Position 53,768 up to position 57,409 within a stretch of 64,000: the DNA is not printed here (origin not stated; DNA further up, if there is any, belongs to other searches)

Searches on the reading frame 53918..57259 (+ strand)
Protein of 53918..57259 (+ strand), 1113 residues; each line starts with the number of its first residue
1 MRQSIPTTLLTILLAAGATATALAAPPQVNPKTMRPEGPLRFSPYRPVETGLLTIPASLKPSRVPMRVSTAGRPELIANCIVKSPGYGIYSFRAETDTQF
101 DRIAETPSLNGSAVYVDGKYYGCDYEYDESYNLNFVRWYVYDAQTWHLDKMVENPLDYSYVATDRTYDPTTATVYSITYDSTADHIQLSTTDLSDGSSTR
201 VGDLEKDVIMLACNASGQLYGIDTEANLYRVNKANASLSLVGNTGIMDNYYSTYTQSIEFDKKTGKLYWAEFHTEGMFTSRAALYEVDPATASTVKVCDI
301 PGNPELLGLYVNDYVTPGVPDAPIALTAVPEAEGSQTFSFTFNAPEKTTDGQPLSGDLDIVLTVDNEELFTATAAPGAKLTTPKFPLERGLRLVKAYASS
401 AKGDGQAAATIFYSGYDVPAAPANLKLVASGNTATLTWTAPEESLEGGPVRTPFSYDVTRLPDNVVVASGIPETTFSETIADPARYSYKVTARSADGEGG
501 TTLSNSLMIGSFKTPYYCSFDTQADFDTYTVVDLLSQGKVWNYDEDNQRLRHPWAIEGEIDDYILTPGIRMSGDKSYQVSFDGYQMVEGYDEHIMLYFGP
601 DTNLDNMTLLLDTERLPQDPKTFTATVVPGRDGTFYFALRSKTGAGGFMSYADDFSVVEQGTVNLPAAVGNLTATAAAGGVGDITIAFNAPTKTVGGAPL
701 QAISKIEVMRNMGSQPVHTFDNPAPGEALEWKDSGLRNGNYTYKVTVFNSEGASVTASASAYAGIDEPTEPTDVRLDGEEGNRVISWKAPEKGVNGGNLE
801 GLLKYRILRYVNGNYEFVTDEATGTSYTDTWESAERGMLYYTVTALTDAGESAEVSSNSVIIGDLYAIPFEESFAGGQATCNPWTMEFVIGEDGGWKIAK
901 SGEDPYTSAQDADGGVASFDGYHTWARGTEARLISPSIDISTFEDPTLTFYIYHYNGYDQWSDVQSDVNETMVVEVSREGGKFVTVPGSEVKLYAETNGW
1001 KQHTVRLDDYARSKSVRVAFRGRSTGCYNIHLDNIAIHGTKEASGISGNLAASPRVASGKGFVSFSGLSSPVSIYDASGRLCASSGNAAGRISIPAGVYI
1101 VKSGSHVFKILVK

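Call 47: search_protein_families(library=pfam, proteins=[window:53918-57259:+], max_evalue=0.001)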
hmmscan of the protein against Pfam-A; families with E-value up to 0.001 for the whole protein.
window:53918-57259:+ (1113 aa): 2 families
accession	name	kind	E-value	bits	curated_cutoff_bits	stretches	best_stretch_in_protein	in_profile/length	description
PF00041.27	fn3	-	3.2e-05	24.5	25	0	421-501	2-77/84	Fibronectin type III domain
PF00629.30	MAM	-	0.00066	20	26.4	0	892-1038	17-153/158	MAM domain, meprin/A5/mu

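Call 79: search_protein_families(library=ncbifam, proteins=[window:53918-57259:+], max_evalue=0.001)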
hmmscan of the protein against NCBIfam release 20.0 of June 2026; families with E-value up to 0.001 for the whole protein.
window:53918-57259:+ (1113 aa): 1 family
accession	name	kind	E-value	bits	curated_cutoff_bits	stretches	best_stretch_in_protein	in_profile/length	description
TIGR04183.1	Por_Secre_tail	domain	3.6e-05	23.7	23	0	1068-1113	19-72/72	T9SS type A sorting domain-containing protein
